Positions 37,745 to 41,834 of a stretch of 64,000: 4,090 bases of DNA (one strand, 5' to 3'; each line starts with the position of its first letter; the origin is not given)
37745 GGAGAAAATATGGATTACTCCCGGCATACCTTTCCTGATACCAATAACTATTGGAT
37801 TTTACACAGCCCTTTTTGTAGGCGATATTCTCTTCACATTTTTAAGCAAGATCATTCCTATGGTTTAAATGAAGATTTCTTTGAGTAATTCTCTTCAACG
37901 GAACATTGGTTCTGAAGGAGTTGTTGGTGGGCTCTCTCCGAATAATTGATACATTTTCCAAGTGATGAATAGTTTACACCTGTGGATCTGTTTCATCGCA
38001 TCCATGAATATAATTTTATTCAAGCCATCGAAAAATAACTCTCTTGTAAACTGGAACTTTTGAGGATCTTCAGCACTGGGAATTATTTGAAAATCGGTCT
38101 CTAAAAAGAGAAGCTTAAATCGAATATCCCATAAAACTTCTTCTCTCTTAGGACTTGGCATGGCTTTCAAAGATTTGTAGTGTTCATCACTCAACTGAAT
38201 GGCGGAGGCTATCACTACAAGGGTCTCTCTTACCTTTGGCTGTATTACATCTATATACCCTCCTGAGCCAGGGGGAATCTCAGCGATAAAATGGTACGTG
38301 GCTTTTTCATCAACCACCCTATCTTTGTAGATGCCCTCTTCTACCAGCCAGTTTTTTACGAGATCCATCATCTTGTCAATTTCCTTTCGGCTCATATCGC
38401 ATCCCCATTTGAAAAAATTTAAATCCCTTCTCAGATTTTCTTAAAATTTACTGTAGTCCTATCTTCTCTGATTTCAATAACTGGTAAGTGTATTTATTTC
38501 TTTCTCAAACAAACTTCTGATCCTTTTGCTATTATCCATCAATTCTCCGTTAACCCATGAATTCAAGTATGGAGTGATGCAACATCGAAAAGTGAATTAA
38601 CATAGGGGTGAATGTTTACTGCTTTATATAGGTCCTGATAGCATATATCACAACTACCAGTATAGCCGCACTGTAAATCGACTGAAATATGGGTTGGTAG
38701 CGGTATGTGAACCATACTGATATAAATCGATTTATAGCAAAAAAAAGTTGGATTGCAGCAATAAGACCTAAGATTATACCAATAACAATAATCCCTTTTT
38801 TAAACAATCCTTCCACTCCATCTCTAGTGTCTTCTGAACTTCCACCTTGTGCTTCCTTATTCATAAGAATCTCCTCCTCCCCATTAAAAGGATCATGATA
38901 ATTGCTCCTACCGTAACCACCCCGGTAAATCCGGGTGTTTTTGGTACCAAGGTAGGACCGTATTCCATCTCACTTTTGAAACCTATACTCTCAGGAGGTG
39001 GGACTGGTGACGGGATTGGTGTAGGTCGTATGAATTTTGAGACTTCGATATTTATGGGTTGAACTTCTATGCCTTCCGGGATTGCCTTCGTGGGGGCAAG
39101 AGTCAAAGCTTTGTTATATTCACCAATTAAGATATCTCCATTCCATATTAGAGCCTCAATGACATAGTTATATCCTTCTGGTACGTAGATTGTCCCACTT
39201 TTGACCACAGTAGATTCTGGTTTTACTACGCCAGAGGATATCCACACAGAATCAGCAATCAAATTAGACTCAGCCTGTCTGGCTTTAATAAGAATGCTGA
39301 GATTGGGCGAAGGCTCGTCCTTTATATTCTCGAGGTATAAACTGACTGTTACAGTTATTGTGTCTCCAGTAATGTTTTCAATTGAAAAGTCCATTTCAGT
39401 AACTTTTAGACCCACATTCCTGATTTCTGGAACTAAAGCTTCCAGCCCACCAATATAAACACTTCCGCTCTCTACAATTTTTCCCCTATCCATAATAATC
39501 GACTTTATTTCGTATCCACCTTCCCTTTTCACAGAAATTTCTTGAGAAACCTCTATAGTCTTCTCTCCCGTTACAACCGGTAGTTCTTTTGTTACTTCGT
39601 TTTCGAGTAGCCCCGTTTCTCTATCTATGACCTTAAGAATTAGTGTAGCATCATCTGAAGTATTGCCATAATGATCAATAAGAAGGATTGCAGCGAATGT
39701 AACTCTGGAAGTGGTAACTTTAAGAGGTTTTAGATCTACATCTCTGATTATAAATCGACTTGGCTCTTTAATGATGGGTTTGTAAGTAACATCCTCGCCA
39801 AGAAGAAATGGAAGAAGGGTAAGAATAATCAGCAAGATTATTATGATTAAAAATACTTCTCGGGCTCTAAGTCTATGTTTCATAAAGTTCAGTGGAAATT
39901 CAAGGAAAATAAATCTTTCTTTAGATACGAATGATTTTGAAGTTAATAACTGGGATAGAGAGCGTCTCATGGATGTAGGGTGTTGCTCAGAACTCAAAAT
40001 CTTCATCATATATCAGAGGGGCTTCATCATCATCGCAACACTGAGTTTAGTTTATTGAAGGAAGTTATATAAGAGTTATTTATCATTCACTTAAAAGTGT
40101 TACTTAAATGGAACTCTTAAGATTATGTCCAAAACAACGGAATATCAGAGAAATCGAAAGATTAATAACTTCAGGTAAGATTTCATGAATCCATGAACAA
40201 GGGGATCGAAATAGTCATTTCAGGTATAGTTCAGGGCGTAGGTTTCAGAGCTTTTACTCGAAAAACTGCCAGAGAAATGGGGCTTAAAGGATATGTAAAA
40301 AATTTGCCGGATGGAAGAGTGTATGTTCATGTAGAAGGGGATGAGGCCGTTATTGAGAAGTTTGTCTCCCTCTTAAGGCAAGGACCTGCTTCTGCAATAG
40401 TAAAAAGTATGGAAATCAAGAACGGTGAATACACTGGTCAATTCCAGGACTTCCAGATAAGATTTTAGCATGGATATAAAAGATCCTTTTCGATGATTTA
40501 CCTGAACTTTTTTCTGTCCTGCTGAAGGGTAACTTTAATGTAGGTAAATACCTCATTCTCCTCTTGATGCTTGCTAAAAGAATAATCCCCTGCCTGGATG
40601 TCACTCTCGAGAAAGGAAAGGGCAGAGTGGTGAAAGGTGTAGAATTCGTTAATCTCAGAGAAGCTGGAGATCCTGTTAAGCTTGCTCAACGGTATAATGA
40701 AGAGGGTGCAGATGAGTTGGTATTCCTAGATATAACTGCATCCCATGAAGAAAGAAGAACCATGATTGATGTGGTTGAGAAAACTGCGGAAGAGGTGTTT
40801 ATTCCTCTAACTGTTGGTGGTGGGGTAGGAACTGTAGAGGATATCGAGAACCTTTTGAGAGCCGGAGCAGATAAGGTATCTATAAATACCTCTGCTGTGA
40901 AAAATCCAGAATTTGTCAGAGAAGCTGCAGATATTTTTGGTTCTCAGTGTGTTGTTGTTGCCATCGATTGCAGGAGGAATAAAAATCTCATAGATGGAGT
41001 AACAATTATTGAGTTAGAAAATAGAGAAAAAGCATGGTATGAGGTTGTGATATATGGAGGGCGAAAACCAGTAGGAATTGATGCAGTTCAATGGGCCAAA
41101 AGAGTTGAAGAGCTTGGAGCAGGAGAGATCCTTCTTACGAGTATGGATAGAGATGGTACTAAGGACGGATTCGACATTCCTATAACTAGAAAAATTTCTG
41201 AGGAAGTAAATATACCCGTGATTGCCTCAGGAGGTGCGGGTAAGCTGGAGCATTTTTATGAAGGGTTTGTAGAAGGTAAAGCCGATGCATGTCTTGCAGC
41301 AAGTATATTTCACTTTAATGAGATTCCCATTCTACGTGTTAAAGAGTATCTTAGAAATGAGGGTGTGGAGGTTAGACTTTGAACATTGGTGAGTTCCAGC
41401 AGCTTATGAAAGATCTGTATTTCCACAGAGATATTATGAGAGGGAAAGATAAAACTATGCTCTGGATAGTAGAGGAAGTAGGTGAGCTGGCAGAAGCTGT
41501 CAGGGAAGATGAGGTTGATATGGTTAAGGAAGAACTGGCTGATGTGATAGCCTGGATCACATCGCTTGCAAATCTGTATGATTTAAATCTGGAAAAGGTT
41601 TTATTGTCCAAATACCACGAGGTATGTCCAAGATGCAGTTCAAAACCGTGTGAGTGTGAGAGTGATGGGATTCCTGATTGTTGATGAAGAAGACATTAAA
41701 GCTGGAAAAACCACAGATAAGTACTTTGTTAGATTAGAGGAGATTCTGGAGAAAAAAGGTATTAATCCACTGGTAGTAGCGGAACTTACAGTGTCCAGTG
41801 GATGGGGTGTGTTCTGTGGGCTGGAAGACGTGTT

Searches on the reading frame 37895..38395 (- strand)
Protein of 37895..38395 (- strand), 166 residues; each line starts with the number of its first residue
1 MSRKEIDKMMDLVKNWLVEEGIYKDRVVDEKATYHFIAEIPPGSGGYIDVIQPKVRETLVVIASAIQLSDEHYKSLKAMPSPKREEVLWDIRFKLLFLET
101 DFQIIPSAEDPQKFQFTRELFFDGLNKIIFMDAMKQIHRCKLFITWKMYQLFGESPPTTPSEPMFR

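Call 64: search_protein_families(library=pfam, proteins=[window:37895-38395:-], max_evalue=0.001)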
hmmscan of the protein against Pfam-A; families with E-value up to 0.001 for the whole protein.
window:37895-38395:- (166 aa): 1 family
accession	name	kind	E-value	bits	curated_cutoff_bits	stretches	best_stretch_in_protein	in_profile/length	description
PF10061.14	DUF2299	-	4.7e-44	150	22.8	1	13-148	2-138/138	Uncharacterized conserved protein (DUF2299)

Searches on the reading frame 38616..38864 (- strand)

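Call 64: search_protein_families(library=pfam, proteins=[window:38616-38864:-], max_evalue=0.001)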
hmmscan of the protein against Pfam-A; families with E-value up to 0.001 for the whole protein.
window:38616-38864:- (82 aa): 1 family
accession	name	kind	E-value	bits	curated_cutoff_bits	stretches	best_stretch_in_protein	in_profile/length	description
PF10328.15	7TM_GPCR_Srx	-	0.00014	22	23.8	1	34-79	80-124/263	Serpentine type 7TM GPCR chemoreceptor Srx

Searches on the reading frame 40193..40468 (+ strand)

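Call 64: search_protein_families(library=pfam, proteins=[window:40193-40468:+], max_evalue=0.001)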
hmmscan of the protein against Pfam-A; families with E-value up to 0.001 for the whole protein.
window:40193-40468:+ (91 aa): 1 family
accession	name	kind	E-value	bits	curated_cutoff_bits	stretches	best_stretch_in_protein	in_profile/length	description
PF00708.24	Acylphosphatase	-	5.3e-28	97.6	22.5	1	6-89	2-85/85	Acylphosphatase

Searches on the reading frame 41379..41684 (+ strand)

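Call 64: search_protein_families(library=pfam, proteins=[window:41379-41684:+], max_evalue=0.001)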
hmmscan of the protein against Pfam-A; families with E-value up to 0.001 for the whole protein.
window:41379-41684:+ (101 aa): 2 families
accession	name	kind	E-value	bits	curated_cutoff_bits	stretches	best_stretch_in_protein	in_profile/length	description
PF03819.22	MazG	-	3.2e-14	53.4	22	1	23-86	3-73/74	MazG nucleotide pyrophosphohydrolase domain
PF01503.22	PRA-PH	-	0.00058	20.7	21.3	1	25-75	29-79/86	Phosphoribosyl-ATP pyrophosphohydrolase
